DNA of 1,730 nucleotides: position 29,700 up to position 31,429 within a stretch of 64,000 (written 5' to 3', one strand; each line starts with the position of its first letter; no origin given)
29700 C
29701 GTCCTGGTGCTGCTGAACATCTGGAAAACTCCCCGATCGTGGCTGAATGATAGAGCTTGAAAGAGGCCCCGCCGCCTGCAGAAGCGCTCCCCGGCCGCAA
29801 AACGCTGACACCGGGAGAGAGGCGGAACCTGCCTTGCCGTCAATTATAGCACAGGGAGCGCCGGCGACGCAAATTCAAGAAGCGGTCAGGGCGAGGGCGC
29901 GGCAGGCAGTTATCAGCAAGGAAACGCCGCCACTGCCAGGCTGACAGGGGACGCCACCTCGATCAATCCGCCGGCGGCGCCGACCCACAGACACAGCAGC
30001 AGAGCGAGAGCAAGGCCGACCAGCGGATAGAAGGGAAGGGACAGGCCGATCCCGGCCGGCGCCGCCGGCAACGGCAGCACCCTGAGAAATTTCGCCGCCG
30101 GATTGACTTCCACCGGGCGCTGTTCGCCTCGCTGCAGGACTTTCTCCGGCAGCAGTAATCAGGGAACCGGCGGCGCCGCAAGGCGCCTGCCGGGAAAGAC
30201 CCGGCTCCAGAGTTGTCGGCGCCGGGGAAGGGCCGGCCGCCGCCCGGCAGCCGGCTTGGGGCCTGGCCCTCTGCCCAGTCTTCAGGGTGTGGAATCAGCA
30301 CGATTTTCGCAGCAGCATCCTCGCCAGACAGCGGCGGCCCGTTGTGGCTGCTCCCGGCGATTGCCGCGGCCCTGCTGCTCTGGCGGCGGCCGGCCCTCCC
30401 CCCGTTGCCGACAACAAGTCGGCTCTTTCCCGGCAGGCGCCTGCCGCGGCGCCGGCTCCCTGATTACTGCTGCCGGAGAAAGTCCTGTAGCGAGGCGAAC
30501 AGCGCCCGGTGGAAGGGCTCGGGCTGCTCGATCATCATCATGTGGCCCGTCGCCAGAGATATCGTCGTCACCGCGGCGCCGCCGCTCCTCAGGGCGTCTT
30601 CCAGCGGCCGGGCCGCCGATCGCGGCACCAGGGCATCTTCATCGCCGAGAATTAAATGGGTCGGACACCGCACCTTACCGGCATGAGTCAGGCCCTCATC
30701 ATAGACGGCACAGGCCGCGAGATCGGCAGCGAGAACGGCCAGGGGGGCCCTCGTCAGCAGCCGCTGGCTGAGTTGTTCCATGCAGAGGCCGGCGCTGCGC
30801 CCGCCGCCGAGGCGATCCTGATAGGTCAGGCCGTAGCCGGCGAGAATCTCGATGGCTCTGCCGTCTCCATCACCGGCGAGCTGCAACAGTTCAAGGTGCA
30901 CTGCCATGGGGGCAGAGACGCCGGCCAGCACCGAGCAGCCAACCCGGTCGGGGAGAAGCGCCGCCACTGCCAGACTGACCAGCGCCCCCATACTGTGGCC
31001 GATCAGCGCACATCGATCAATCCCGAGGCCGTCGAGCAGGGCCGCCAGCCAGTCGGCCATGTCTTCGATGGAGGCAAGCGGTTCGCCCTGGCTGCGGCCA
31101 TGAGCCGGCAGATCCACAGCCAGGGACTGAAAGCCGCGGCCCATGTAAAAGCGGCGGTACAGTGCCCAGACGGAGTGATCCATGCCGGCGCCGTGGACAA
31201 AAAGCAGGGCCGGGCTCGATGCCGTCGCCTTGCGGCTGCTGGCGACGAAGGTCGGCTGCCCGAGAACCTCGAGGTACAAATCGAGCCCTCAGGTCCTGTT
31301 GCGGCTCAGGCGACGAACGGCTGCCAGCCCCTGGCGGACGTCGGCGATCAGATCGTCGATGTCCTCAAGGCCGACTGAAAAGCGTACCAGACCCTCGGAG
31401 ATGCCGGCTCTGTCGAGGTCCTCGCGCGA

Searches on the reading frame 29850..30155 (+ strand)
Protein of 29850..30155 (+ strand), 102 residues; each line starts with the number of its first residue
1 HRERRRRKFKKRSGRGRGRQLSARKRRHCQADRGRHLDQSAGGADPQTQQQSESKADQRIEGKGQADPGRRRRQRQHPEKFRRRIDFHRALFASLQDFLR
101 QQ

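Call 45: search_protein_families(library=ncbifam, proteins=[window:29850-30155:+], max_evalue=0.1)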
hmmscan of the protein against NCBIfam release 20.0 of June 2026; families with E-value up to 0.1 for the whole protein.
window:29850-30155:+ (102 aa): 0 families

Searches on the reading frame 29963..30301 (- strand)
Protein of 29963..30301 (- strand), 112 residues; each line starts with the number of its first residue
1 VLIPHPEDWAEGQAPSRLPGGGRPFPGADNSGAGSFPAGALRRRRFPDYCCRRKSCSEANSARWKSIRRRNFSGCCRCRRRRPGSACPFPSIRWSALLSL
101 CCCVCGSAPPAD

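Call 8: search_protein_families(library=pfam, proteins=[window:29963-30301:-], max_evalue=0.01)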
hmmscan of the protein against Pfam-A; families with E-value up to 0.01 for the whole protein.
window:29963-30301:- (112 aa): 0 families

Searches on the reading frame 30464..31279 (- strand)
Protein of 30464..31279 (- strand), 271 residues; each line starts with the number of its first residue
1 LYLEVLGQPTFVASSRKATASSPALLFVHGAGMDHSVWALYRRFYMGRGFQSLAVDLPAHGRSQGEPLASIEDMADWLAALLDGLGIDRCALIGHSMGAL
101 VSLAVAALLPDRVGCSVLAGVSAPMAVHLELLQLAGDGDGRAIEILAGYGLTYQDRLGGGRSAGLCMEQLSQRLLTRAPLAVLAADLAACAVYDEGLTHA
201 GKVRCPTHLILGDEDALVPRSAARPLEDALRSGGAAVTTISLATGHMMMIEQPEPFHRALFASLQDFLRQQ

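Call 8: search_protein_families(library=pfam, proteins=[window:30464-31279:-], max_evalue=0.01)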
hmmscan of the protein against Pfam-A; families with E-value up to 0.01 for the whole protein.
window:30464-31279:- (271 aa): 9 families
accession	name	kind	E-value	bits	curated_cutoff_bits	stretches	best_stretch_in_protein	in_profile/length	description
PF12697.13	Abhydrolase_6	-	4.2e-22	80.3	26.3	1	25-258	1-216/217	Alpha/beta hydrolase family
PF00561.26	Abhydrolase_1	-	1.9e-19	70.7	25.8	1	23-133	1-114/245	alpha/beta hydrolase fold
PF12146.15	Hydrolase_4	-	4.1e-12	46.3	27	1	24-120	6-108/239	Serine aminopeptidase, S33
PF00975.26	Thioesterase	-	9e-09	36.3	26.4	1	52-254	30-216/226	Thioesterase domain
PF02230.22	Abhydrolase_2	-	2.3e-05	24.8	23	0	83-124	100-141/217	Phospholipase/Carboxylesterase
PF00756.26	Esterase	-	0.00071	19.8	22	1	73-124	101-152/251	Putative esterase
PF06500.17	FrsA-like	-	0.002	17.4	22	1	17-119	189-296/414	Esterase FrsA-like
PF03096.20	Ndr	-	0.0035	16.6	23.3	0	63-119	74-130/283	Ndr family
PF02129.25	Peptidase_S15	-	0.0056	16.8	23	0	34-115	46-122/262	X-Pro dipeptidyl-peptidase (S15 family)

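Call 15: find_encoding_contigs(protein=window:30467-31279:-, flank=10000, max_places=10)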
Protein seq(271 aa) (271 aa): no gene with exactly this product is on record in the collection.

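Call 17: find_homologous_proteins(query=window:30467-31279:-, max_evalue=1e-20)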
Query seq(271 aa) (271 aa): 1489 proteins with E <= 1e-20 among 8000 candidates; the best 120 are listed.
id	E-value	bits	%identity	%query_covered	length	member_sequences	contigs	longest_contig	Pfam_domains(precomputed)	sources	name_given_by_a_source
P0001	2.9e-171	586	100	100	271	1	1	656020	PF12697.14,PF00561.27,PF00975.27,PF12146.16,PF02230.23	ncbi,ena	-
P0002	6.7e-136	470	80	100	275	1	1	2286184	PF12697.14,PF00561.27,PF00975.27,PF12146.16,PF02230.23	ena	-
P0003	3.3e-135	468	82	100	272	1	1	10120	PF00756.27,PF12697.14,PF00561.27,PF00975.27,PF12146.16,PF02230.23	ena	-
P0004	1.8e-112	393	81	84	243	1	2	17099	PF12697.14,PF00561.27,PF00975.27,PF12146.16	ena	-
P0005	2.2e-79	285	79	65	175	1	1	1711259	PF12697.14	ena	-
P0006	5.1e-59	218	49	94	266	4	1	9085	PF12697.14,PF00561.27,PF00975.27,PF12146.16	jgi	jgi:pimeloyl-ACP methyl ester carboxylesterase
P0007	1.0e-58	217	49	94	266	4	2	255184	PF12697.14,PF00561.27,PF12146.16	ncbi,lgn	ncbi:MAG TPA: alpha/beta fold hydrolase [Casimicrobiaceae bacterium]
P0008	4.7e-57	212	44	96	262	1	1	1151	PF02129.25,PF06500.18,PF12697.14,PF03096.21,PF00561.27,PF00975.27,PF12146.16,PF08386.17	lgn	-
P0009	1.0e-56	211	48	94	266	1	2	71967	PF12697.14,PF07224.18,PF00561.27,PF00975.27,PF12146.16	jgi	jgi:pimeloyl-ACP methyl ester carboxylesterase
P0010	1.4e-56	210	49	94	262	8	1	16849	PF06500.18,PF12697.14,PF00561.27,PF00975.27,PF06821.20,PF12146.16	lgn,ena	-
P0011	1.7e-56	210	44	94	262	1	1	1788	PF02129.25,PF12697.14,PF12695.14,PF00561.27,PF00975.27,PF12146.16,PF02230.23,PF08386.17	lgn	-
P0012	3.9e-56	209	46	99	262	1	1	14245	PF12697.14,PF00561.27,PF00975.27,PF12146.16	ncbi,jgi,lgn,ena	jgi:pimeloyl-ACP methyl ester carboxylesterase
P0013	4.5e-56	208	46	99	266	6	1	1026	PF06500.18,PF12697.14,PF00561.27,PF00975.27,PF12146.16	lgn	-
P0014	4.6e-56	208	45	99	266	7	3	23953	PF12697.14,PF00561.27,PF00975.27,PF12146.16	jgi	jgi:pimeloyl-ACP methyl ester carboxylesterase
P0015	8.0e-56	208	46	94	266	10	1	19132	PF12697.14,PF03096.21,PF00561.27,PF00975.27,PF12146.16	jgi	-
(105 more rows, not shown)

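Call 18: find_encoding_contigs(protein=P0001, flank=10000, max_places=5)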
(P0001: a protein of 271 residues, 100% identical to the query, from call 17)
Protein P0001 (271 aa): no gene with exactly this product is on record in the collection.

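Call 19: find_encoding_contigs(protein=P0002, flank=10000, max_places=5)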
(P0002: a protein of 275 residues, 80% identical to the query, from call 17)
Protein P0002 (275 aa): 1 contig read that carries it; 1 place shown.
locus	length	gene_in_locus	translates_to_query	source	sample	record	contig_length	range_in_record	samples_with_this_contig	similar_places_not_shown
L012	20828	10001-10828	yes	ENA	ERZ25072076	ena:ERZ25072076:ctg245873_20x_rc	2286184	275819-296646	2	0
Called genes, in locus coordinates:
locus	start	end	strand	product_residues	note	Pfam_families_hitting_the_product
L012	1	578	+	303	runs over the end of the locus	PF13728:TraF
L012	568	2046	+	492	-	PF06122:TraH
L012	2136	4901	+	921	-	PF07916:TraG_N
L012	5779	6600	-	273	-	PF02578:Cu-oxidase_4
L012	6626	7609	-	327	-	PF00849:PseudoU_synth_2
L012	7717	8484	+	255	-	PF13512:TPR_18, PF13174:TPR_6 (faint), PF13428:TPR_14 (faint), PF13525:YfiO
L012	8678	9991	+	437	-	PF01053:Cys_Met_Meta_PP, PF01041:DegT_DnrJ_EryC1 (weak), PF00266:Aminotran_5 (weak)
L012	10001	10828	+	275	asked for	PF02230:Abhydrolase_2 (faint), PF00561:Abhydrolase_1, PF00975:Thioesterase, PF12146:Hydrolase_4, PF12697:Abhydrolase_6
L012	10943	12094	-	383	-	PF00892:EamA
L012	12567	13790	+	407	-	PF00579:tRNA-synt_1b, PF01479:S4 (weak)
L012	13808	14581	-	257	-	PF02654:CobS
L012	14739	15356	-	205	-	PF00300:His_Phos_1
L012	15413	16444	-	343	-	PF02277:DBI_PRT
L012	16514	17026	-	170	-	PF02283:CobU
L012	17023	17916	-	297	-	PF01040:UbiA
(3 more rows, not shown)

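Call 20: find_encoding_contigs(protein=P0003, flank=10000, max_places=5)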
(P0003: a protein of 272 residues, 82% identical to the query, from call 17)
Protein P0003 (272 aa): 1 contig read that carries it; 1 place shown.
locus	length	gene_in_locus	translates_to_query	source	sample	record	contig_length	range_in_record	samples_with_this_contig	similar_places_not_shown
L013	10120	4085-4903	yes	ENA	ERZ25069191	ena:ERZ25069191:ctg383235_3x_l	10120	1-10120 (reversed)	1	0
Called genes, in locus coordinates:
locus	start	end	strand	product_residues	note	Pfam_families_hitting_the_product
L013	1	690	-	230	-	?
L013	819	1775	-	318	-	PF00849:PseudoU_synth_2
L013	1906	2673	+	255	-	PF13512:TPR_18, PF13174:TPR_6 (faint), PF13428:TPR_14 (faint), PF13525:YfiO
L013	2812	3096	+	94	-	PF01053:Cys_Met_Meta_PP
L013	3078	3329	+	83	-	PF01053:Cys_Met_Meta_PP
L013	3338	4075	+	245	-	PF01053:Cys_Met_Meta_PP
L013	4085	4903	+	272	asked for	PF02230:Abhydrolase_2 (faint), PF00561:Abhydrolase_1, PF00975:Thioesterase, PF12146:Hydrolase_4, PF12697:Abhydrolase_6, PF00756:Esterase (weak)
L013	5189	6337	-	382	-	PF00892:EamA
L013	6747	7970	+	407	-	PF00579:tRNA-synt_1b, PF01479:S4 (weak)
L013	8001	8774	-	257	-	PF02654:CobS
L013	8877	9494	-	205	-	PF00300:His_Phos_1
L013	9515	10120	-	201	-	?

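Call 23: find_encoding_contigs(protein=P0004, flank=10000, max_places=5)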
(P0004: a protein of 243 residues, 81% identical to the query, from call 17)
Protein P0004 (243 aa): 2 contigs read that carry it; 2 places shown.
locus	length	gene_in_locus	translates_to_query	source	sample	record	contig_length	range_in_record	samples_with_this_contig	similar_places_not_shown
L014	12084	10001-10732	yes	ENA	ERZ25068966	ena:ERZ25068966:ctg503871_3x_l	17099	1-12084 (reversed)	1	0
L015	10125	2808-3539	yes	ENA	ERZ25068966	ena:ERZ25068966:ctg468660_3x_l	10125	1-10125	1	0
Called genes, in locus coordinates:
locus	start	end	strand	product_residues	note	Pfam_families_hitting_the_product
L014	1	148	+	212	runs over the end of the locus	PF06986:F_T4SS_TraN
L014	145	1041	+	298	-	PF13728:TraF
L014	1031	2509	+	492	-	PF06122:TraH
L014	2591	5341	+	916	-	PF07916:TraG_N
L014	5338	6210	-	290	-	PF02578:Cu-oxidase_4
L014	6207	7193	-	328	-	PF00849:PseudoU_synth_2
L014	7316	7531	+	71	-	-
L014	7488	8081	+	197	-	PF13512:TPR_18, PF13525:YfiO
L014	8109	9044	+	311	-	PF01053:Cys_Met_Meta_PP, PF01041:DegT_DnrJ_EryC1 (weak)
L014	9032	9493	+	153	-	PF01053:Cys_Met_Meta_PP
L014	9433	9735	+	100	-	PF01053:Cys_Met_Meta_PP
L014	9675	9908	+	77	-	PF01053:Cys_Met_Meta_PP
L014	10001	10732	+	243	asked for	PF12697:Abhydrolase_6, PF00561:Abhydrolase_1, PF12146:Hydrolase_4, PF00975:Thioesterase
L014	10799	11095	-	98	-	-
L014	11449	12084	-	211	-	?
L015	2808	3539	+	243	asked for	PF12697:Abhydrolase_6, PF00561:Abhydrolase_1, PF12146:Hydrolase_4, PF00975:Thioesterase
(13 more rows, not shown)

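Call 24: find_encoding_contigs(protein=P0005, flank=10000, max_places=5)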
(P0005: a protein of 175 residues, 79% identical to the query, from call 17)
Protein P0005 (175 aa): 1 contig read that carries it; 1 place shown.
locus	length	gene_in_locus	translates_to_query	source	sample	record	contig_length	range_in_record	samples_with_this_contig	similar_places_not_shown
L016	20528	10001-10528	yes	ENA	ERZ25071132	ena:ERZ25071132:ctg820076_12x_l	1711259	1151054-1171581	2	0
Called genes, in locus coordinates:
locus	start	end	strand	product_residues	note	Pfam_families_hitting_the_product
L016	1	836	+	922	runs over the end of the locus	PF07916:TraG_N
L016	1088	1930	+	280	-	PF03567:Sulfotransfer_2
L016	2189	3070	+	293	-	PF03567:Sulfotransfer_2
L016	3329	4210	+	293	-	PF03567:Sulfotransfer_2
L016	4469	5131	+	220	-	PF03567:Sulfotransfer_2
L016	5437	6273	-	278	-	PF02578:Cu-oxidase_4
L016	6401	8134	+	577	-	PF13174:TPR_6 (faint), PF13428:TPR_14 (faint), PF13432:TPR_16 (weak), PF13512:TPR_18, PF13525:YfiO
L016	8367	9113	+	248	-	PF01053:Cys_Met_Meta_PP, PF01041:DegT_DnrJ_EryC1 (weak), PF00266:Aminotran_5 (weak)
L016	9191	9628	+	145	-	PF01053:Cys_Met_Meta_PP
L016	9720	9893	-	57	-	-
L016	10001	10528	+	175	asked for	PF12697:Abhydrolase_6 (weak)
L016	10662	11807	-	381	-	PF00892:EamA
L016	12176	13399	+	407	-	PF00579:tRNA-synt_1b, PF01479:S4 (weak)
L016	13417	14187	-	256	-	PF02654:CobS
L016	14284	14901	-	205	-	PF00300:His_Phos_1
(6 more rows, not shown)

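Call 28: list_cluster_members(proteins=[P0001, P0002])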
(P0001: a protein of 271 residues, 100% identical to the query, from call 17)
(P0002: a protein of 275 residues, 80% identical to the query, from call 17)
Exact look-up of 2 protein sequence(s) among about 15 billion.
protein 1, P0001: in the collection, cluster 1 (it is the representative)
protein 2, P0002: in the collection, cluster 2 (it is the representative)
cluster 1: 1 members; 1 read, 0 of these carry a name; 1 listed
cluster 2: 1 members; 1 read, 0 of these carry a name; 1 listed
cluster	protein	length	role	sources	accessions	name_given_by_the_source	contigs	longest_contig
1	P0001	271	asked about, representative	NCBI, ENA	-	-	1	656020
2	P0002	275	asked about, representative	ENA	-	-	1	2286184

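Call 45: search_protein_families(library=ncbifam, proteins=[window:30467-31279:-], max_evalue=0.1)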
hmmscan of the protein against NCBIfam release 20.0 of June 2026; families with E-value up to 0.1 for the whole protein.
window:30467-31279:- (271 aa): 44 families (the best 25 are shown)
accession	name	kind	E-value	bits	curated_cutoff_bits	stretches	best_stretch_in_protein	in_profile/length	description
NF011457.0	PRK14875.1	equivalog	1.1e-27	97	307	2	14-115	124-225/372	acetoin dehydrogenase dihydrolipoyllysine-residue acetyltransferase subunit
TIGR02427.1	protocat_pcaD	equivalog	6.1e-22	78.2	255.85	2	17-123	8-114/251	3-oxoadipate enol-lactonase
NF051488.1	bifunc_PcaDC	exception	1.8e-20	73.4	390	2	19-124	9-114/375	bifunctional 3-oxoadipate enol-lactonase/4-carboxymuconolactone decarboxylase PcaDC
TIGR03611.1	RutD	equivalog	1.2e-14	54.3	238.5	2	18-118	9-110/258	pyrimidine utilization protein D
NF051487.1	bifunc_PcaCD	exception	1.3e-14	54.1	430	1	13-262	163-409/413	bifunctional 4-carboxymuconolactone decarboxylase/3-oxoadipate enol-lactonase PcaCD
TIGR03695.1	menH_SHCHC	equivalog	2.1e-14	53.6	208.55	1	22-122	2-105/252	2-succinyl-6-hydroxy-2,4-cyclohexadiene-1-carboxylate synthase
TIGR01738.1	bioH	equivalog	2.2e-14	53.7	206.95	2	22-123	4-100/245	pimeloyl-ACP methyl ester esterase BioH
NF050089.1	i_nPHAscl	equivalog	2.5e-14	53.1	300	2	16-117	12-113/288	intracellular short-chain-length polyhydroxyalkanoate depolymerase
NF007954.0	PRK10673.1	equivalog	3.6e-12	46.1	399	1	19-121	14-114/255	esterase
NF045632.1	hydroxlase_HsaD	equivalog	1.1e-11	44.2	400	1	18-121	30-137/290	4,5:9,10-diseco-3-hydroxy-5,9,17-trioxoandrosta-1(10),2-diene-4-oate hydrolase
TIGR03056.1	bchO_mg_che_rel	equivalog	2.4e-11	43.2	172.55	1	18-111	24-118/278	alpha/beta fold hydrolase BchO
NF008340.0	PRK11126.1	equivalog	1.1e-10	41.2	261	1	15-106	7-96/255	2-succinyl-6-hydroxy-2,4-cyclohexadiene-1-carboxylate synthase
NF007674.0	PRK10349.1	equivalog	6e-10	39.2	449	1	24-126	15-112/256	pimeloyl-ACP methyl ester esterase BioH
NF006449.0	PRK08775.1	equivalog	2e-08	33.6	296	1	53-117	104-168/344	homoserine O-succinyltransferase MetX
NF052610.1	macro_16_ester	equivalog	2.9e-08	33.4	420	1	64-118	70-124/281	alpha/beta fold macrolide esterase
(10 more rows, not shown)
